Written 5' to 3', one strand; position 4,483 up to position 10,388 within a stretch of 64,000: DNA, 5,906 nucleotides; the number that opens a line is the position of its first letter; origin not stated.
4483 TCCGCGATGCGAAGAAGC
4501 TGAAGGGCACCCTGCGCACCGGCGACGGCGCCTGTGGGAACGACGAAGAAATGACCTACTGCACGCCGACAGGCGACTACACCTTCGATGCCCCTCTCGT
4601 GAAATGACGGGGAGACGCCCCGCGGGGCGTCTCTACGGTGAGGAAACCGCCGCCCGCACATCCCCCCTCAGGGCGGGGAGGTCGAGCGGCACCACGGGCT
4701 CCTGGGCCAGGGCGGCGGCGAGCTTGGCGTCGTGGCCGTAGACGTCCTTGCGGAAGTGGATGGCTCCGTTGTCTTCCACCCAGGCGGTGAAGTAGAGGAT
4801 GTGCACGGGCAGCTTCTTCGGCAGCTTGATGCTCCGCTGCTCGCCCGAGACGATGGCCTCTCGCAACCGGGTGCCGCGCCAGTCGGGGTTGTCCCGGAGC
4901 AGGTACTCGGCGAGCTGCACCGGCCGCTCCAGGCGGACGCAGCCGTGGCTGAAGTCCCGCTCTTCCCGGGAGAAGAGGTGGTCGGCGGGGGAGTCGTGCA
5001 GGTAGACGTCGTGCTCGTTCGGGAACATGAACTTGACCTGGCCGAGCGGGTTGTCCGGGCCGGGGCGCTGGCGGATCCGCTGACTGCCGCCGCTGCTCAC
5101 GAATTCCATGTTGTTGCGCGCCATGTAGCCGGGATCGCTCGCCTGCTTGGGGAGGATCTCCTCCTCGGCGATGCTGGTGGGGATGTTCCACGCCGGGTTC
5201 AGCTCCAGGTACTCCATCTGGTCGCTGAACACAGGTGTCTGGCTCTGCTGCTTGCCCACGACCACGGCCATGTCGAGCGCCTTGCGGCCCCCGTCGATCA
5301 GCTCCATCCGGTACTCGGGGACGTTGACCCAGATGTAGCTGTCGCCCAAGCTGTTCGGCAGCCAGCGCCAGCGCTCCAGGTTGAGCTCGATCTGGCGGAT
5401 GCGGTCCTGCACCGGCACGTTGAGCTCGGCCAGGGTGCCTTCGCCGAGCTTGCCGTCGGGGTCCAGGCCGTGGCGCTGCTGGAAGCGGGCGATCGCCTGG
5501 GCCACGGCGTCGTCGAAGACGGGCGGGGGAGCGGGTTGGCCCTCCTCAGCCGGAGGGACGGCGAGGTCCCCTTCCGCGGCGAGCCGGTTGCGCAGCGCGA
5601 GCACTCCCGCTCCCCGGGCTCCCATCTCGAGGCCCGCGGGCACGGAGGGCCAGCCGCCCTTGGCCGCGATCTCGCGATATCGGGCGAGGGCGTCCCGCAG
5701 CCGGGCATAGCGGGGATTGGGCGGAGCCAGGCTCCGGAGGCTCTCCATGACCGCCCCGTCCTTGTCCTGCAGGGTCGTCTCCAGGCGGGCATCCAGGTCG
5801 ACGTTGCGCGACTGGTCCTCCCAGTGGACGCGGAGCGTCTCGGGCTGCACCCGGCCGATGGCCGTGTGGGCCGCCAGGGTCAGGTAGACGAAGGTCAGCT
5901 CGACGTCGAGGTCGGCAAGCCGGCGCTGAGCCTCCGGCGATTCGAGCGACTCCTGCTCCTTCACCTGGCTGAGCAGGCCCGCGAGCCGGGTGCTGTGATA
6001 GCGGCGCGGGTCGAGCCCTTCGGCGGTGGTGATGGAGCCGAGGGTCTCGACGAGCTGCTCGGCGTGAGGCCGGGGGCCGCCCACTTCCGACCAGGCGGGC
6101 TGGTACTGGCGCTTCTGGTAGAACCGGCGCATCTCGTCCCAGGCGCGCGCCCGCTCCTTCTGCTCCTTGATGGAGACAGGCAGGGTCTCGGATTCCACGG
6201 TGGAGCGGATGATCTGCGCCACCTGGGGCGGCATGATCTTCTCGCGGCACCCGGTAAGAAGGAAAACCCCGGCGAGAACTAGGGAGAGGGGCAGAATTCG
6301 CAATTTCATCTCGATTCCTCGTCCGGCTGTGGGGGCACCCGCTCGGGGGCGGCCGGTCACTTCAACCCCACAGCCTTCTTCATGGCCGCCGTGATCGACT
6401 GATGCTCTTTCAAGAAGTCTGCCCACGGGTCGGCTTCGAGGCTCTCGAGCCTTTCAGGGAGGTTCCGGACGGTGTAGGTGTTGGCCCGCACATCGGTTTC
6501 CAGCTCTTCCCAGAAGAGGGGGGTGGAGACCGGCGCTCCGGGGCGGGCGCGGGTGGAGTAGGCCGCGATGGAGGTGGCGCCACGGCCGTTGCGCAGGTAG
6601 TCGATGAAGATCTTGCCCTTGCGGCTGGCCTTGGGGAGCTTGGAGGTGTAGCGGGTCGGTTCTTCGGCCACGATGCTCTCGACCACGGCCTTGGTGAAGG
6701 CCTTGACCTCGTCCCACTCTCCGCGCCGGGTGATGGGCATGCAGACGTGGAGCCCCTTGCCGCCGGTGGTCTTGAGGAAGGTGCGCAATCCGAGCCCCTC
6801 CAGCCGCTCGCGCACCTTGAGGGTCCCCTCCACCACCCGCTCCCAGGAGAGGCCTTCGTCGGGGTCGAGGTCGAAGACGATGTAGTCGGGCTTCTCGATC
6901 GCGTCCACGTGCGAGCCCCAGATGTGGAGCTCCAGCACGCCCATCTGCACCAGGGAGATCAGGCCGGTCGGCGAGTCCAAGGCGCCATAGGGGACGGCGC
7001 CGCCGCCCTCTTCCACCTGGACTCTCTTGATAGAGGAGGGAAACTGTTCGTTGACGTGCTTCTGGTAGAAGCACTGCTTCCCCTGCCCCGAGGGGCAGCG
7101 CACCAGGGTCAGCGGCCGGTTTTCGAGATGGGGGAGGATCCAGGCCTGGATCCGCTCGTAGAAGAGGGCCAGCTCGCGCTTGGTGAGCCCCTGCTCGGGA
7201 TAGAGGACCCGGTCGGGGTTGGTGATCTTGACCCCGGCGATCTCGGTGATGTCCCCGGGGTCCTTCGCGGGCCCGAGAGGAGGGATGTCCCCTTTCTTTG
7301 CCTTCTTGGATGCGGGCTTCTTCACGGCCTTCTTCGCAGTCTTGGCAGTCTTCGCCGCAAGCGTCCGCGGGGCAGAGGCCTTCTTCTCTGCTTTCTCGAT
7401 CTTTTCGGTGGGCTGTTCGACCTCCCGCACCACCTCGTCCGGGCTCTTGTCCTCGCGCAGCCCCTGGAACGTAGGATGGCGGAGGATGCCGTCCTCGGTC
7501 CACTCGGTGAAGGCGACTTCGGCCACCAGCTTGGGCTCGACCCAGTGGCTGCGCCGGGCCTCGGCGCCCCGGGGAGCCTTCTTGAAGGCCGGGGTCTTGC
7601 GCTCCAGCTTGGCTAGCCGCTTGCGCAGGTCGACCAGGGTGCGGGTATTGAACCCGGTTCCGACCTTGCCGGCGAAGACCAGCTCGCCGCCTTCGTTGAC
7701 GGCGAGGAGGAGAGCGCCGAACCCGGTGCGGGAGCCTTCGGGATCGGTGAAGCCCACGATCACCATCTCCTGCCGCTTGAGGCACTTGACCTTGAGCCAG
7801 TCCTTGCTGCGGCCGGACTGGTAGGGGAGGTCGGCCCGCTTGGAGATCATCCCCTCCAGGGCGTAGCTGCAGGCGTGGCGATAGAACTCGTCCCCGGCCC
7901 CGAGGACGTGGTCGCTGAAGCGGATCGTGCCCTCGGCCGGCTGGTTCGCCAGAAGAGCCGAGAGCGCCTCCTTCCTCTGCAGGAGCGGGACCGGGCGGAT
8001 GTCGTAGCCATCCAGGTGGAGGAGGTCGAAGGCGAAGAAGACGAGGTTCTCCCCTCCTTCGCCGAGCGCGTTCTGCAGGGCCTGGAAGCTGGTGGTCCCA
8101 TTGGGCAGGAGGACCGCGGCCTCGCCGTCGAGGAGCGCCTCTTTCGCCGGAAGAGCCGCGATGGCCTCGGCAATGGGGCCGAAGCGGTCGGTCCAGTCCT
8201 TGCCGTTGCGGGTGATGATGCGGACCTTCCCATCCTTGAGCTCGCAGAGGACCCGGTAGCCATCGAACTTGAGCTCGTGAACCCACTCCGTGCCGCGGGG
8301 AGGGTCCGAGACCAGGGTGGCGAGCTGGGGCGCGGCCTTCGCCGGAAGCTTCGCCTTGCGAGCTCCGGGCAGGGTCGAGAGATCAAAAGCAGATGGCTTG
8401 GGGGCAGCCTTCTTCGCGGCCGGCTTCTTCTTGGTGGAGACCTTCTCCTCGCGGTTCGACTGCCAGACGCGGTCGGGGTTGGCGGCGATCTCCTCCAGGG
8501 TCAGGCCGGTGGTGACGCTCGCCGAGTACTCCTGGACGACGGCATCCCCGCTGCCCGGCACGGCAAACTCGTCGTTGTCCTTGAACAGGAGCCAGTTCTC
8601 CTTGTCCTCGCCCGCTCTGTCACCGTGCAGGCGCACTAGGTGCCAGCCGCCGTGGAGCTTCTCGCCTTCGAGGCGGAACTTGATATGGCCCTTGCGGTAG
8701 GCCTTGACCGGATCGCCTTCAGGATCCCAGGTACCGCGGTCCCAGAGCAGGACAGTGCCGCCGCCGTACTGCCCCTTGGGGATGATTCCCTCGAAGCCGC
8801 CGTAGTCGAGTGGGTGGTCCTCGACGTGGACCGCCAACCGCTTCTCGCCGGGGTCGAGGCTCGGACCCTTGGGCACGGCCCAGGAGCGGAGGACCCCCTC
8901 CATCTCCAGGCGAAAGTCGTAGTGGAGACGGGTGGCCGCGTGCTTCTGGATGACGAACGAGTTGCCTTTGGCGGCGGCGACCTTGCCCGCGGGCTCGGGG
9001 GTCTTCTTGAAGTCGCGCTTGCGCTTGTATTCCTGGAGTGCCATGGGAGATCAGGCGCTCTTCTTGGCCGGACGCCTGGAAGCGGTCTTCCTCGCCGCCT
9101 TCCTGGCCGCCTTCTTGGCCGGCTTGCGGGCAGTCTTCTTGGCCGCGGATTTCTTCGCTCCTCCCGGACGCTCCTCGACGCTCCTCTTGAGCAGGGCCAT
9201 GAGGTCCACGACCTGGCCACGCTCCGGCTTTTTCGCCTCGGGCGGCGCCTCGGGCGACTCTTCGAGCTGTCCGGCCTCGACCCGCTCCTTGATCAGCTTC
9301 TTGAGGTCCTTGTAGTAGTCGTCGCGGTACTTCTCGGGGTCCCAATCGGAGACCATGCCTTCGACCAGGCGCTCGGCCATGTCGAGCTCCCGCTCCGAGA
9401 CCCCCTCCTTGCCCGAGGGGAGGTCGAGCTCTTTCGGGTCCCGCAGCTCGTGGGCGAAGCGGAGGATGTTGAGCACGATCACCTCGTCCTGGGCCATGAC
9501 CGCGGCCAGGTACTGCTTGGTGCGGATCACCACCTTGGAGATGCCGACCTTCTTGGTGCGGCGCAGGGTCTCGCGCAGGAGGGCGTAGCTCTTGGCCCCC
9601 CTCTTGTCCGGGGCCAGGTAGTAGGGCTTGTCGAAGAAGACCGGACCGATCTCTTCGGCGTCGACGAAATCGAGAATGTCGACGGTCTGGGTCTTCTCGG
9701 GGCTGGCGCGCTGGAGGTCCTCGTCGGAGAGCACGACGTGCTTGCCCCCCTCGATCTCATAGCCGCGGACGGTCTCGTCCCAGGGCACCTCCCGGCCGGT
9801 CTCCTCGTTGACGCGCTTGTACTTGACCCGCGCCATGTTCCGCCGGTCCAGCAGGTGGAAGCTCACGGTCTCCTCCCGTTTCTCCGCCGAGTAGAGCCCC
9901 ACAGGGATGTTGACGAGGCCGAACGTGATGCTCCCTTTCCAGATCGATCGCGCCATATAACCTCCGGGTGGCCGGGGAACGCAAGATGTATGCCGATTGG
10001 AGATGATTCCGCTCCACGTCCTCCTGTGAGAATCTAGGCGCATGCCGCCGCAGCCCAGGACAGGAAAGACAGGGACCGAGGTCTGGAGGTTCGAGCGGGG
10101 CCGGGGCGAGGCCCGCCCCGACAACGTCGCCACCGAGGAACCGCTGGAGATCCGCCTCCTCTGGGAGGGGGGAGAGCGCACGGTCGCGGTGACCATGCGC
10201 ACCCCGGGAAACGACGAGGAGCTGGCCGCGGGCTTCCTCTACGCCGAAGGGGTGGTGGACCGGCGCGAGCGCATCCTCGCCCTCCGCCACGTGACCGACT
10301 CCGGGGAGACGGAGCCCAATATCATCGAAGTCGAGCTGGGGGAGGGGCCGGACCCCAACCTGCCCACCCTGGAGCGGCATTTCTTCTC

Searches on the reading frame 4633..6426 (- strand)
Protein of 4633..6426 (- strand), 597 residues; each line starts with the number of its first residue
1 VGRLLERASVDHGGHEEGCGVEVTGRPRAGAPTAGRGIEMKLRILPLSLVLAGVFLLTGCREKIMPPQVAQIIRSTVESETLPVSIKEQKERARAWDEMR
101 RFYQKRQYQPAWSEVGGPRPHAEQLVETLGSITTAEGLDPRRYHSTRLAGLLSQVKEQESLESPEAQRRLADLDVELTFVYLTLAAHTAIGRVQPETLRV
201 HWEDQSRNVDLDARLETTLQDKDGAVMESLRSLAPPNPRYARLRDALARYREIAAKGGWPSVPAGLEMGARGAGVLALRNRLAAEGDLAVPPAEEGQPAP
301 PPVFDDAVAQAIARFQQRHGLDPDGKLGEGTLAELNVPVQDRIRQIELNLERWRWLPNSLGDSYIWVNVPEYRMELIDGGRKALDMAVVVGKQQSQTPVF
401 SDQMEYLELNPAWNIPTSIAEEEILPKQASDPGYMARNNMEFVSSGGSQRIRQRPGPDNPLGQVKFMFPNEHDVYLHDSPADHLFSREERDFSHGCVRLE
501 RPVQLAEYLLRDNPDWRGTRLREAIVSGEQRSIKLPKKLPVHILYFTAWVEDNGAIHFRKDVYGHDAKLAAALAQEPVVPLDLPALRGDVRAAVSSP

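Call 59: search_protein_families(library=pfam, proteins=[window:4633-6426:-], max_evalue=0.001)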
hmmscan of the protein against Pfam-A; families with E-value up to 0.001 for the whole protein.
window:4633-6426:- (597 aa): 3 families
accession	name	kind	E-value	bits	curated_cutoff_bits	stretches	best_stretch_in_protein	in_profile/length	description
PF20142.4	Scaffold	-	2.2e-30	106.6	24.6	1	98-247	2-139/139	Scaffold domain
PF03734.19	YkuD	-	7.4e-25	88.7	23.4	1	363-510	2-139/146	L,D-transpeptidase catalytic domain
PF01471.23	PG_binding_1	-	5.3e-10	39.8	23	1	271-335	1-57/57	Putative peptidoglycan binding domain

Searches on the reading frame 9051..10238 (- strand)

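Call 59: search_protein_families(library=pfam, proteins=[window:9051-10238:-], max_evalue=0.001)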
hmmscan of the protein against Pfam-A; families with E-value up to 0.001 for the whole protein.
window:9051-10238:- (395 aa): 1 family
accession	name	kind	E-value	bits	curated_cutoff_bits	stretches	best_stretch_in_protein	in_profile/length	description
PF02735.22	Ku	-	7.6e-51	173.2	25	1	106-287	2-190/190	Ku70/Ku80 beta-barrel domain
